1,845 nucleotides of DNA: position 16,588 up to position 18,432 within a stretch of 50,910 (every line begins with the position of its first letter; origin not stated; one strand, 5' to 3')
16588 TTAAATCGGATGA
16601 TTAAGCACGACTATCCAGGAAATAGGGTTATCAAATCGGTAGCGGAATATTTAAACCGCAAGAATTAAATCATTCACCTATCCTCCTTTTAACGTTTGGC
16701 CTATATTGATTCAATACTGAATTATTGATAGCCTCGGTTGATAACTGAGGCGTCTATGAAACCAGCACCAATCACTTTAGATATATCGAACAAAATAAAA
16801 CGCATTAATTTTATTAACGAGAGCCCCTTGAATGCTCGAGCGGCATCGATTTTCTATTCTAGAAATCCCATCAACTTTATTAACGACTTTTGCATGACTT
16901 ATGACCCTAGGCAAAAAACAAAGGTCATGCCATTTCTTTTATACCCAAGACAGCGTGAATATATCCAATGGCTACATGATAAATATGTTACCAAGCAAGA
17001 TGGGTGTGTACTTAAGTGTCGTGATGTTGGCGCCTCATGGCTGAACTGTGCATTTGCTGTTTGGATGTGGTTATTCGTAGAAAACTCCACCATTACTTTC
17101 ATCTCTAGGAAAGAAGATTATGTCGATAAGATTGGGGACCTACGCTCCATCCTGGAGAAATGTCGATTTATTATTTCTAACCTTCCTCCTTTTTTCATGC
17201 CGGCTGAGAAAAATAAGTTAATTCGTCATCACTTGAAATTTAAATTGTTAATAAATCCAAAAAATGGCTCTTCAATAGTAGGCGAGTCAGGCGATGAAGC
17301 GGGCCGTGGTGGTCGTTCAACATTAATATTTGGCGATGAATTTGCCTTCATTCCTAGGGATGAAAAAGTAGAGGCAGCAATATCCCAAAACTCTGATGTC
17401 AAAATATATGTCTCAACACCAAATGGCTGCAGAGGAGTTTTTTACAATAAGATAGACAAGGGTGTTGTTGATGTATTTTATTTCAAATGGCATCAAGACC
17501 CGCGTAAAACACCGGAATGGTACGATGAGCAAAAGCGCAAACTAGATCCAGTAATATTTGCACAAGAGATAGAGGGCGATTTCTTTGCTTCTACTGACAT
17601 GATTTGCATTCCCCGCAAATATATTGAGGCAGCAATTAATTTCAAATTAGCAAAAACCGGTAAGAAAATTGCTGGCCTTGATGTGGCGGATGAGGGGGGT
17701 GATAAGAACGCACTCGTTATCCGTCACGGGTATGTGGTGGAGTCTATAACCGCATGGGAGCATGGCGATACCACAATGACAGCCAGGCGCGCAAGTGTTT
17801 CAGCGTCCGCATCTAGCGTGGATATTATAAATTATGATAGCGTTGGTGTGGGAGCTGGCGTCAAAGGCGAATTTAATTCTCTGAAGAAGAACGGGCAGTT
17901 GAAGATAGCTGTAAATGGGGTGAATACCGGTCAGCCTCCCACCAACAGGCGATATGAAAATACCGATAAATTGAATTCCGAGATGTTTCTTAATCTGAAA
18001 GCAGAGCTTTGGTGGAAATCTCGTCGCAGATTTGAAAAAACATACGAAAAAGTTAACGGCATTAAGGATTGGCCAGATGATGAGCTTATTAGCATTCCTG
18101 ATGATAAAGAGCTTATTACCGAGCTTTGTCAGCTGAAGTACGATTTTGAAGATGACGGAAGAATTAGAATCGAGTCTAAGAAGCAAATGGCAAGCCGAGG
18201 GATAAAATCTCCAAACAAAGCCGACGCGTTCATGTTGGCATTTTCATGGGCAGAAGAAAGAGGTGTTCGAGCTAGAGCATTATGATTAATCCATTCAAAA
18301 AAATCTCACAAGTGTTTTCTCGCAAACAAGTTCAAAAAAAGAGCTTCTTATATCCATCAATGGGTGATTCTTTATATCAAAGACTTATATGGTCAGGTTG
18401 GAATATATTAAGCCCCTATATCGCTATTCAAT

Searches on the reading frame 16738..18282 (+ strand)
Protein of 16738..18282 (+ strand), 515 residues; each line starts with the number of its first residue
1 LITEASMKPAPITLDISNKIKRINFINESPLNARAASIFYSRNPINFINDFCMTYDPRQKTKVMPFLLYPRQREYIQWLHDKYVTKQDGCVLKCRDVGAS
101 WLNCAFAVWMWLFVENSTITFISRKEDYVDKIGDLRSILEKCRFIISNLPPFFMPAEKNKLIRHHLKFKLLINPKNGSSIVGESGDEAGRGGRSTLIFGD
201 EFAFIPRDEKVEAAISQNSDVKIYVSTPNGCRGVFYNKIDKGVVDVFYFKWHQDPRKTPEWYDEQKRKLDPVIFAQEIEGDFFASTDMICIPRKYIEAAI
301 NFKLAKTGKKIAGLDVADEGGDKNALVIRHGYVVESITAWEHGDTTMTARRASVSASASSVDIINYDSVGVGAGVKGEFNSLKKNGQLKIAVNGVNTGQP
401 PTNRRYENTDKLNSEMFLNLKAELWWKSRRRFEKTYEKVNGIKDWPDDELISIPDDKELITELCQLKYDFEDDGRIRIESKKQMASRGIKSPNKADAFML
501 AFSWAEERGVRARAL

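Call 24: search_protein_families(library=phrogs, proteins=[window:16738-18282:+], max_evalue=0.001)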
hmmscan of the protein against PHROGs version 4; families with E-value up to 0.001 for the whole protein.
window:16738-18282:+ (515 aa): 2 families
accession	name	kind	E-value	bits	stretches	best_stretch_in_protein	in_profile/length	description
phrog_2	-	head and packaging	2.5e-35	123.5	1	61-505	260-592/807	terminase large subunit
phrog_5989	-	head and packaging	1.7e-21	77.8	1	42-269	119-321/347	terminase large subunit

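Call 29: search_dna_similar(query=window:16738-18282:+, collection=phages, mode=protein, max_rows=25, max_evalue=1e-10)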
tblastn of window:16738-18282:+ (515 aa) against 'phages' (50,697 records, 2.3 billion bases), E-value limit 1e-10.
Records with a match: 709; places in all: 711; records where one place covers at least 80% of the query: 132.
Best place of each record, by identity: <60% 709.
By first word of the organism name: Pseudomonas 300; Vibrio 112; Acinetobacter 46; Klebsiella 46; Escherichia 45; Bacteriophage 16; Salmonella 14; Pseudoalteromonas 12; Burkholderia 11; Edwardsiella 9; and 43 more.
By host as written in the record: Pseudomonas aeruginosa 117; - 92; Pseudomonas aeruginosa PAO1 87; Vibrio lentus 39; Klebsiella pneumoniae 29; Pseudomonas sp. 28; Acinetobacter baumannii 23; Escherichia coli 18; and 167 more.
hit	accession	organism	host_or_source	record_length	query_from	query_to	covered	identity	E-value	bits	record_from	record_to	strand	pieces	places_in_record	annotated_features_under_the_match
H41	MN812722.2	Vibrio phage NF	Vibrio alginolyticus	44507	19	510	96%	38.6%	7e-99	333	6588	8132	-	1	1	terminase large subunit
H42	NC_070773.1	Vibrio phage NF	Vibrio alginolyticus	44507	19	510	96%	38.6%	7e-99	333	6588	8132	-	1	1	terminase large subunit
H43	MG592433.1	Vibrio phage 1.052.A._10N.286.46.C3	Enterovibrio norvegicus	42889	16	502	95%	37.7%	2e-91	311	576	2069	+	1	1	coil containing protein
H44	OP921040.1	Vibrio phage 13VT501A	Vibrio tubiashii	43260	19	507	95%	37.6%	5e-94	318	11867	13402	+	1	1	terminase large subunit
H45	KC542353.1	Pseudoalteromonas phage TW1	Pseudoalteromonas phenolica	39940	13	506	96%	36.2%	6e-96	324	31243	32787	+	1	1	putative terminase large subunit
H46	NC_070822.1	Pseudoalteromonas phage TW1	Pseudoalteromonas phenolica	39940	13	506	96%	36.2%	6e-96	324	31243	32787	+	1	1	putative terminase large subunit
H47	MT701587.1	Burkholderia phage Magia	Burkholderia cenocepacia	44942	19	502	94%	36.5%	2e-82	285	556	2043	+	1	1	terminase large subunit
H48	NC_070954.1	Burkholderia phage Magia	Burkholderia cenocepacia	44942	19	502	94%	36.5%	2e-82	285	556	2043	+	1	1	terminase large subunit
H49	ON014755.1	Pseudanabaena phage Pam3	Pseudanabaena sp.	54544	29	502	92%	37.0%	2e-87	299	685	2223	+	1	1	terminase large subunit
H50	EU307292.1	Burkholderia phage Bups phi1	Burkholderia pseudomallei NCTC 13178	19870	19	502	94%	36.2%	2e-85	293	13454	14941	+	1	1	putative TerL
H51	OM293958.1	Bordetella phage vB_BaM-IFTN9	Bordetella avium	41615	19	502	94%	36.0%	2e-85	293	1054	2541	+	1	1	terminase large subunit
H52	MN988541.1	Rhizobium phage RHph_I65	Rhizobium phaseoli INC1-2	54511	22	502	93%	36.0%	2e-80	280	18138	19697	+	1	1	terminase large subunit protein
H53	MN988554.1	Rhizobium phage RHph_I72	Rhizobium etli 343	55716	22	502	93%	36.0%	3e-80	279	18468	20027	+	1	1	terminase large subunit protein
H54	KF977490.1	Rhizobium phage vB_RglS_P106B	Rhizobium gallicum SO14B-4(6)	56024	19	502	94%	35.8%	1e-84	291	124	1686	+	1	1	terminase large subunit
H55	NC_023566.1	Rhizobium phage vB_RglS_P106B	Rhizobium gallicum SO14B-4(6)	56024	19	502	94%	35.8%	1e-84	291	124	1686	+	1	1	terminase large subunit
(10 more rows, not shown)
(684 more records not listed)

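Call 35: find_related_loci(query=window:16738-18282:+, collection=genome_contigs, flank=10000)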
Query window:16738-18282:+ (515 aa) in genome_contigs; peptide patterns used: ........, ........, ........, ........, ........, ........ (x = any residue, [..] = any of these).
20 stretches matched a pattern, but none encodes a relative of the query by tblastn (E <= 1e-3).

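Call 74: find_homologous_proteins(query=window:16738-18282:+, max_evalue=1e-30)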
Query window:16738-18282:+ (515 aa): 1761 proteins with E <= 1e-30 among 8000 candidates; the best 120 are listed.
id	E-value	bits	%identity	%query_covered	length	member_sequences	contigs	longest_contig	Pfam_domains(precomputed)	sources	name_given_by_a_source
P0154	0.0e+0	1182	100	99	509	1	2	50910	PF03237.22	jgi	jgi:hypothetical protein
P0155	3.9e-222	757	66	98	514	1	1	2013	-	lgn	-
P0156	1.6e-159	550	53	94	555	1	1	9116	-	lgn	-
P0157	2.3e-157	543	52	91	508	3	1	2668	-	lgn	-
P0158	4.0e-157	542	51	94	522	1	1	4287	-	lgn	-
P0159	4.9e-156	538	51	98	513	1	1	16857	-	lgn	-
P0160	1.0e-155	537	51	94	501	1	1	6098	-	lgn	-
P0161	4.1e-155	535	54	90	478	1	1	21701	-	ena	-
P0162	6.2e-155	535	52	96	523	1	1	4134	-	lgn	-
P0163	1.2e-154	534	51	96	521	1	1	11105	-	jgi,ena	-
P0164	4.0e-154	532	51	94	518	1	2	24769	-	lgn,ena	-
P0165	4.8e-154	532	51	94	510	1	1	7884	-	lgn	-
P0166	5.6e-154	532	54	91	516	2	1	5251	-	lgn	-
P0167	1.2e-153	531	52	95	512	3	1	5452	-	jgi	-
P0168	3.2e-153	529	50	95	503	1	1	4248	-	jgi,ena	-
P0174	1.7e-150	520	50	97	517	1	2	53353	-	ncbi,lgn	-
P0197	6.4e-144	499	48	95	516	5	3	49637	-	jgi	jgi:hypothetical protein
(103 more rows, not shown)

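Call 75: find_encoding_contigs(protein=P0174, flank=10000, max_places=2)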
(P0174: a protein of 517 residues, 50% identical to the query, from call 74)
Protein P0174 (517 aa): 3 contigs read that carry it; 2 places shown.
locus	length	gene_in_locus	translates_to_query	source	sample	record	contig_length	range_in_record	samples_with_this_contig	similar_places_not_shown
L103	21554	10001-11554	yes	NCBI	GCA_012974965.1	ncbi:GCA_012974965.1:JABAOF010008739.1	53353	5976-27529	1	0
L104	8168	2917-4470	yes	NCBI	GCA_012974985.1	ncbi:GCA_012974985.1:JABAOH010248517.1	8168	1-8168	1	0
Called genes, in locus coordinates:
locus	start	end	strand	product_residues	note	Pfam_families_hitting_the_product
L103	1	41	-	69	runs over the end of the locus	-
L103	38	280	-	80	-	-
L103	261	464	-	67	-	-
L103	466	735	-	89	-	-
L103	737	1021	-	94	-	-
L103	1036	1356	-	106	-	-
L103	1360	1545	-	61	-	-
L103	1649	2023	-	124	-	-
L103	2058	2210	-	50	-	-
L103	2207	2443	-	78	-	-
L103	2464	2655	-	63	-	-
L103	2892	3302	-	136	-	-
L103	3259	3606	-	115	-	-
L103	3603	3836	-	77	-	PF14354:Lar_restr_allev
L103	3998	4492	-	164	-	-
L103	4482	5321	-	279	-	-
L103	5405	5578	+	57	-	-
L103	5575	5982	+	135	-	-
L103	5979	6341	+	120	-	-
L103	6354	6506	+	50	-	-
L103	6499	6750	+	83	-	-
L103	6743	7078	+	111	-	-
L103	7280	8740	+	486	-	PF11443:DUF2828, PF25043:DUF7788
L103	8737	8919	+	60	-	-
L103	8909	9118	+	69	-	-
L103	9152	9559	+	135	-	PF18932:DUF5681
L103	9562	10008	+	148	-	-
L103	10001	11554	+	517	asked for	-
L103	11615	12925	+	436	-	PF04860:Phage_portal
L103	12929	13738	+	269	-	PF04233:Phage_Mu_F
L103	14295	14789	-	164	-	PF06114:Peptidase_M78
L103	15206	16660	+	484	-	PF04586:Peptidase_S78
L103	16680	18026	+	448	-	PF05065:Phage_capsid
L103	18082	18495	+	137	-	-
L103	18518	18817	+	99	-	-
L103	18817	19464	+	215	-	PF05135:Phage_connect_1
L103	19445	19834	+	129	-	PF05521:Phage_HCP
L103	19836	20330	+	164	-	-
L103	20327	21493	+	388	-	-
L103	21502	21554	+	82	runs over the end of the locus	-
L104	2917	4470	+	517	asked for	-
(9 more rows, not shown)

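Call 76: find_encoding_contigs(protein=P0197, flank=10000, max_places=2)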
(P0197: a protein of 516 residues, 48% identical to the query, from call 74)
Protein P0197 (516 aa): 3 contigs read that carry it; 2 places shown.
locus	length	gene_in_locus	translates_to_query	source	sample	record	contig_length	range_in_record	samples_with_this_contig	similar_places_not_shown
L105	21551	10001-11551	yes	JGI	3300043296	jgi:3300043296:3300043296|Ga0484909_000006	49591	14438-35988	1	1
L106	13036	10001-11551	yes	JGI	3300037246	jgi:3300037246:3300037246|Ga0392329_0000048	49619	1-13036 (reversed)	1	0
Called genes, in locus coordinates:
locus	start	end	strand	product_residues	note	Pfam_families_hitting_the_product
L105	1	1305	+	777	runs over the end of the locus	-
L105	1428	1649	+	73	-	-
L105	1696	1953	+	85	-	-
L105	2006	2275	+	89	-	-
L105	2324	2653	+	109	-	-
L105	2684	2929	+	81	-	-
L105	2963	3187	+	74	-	-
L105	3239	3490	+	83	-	-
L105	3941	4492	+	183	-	PF23978:DUF7303 (faint)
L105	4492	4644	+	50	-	-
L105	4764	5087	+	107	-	-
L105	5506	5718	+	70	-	-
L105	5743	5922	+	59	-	-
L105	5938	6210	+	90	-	-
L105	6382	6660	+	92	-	-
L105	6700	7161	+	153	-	-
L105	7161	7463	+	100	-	-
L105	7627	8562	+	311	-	PF10127:RlaP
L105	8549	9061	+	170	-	PF01966:HD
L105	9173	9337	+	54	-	-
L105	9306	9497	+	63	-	-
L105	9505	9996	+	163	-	-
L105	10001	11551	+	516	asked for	-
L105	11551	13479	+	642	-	PF04860:Phage_portal, PF04233:Phage_Mu_F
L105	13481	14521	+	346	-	PF04586:Peptidase_S78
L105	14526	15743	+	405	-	PF05065:Phage_capsid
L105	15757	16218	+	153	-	-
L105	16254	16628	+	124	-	-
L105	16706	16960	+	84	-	-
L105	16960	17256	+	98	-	-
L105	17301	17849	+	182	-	PF24163:HCP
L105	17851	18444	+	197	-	PF04883:HK97-gp10_like (weak)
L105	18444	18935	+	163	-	-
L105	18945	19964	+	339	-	-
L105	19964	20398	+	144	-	-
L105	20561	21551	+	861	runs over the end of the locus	PF10145:PhageMin_Tail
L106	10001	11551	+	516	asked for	-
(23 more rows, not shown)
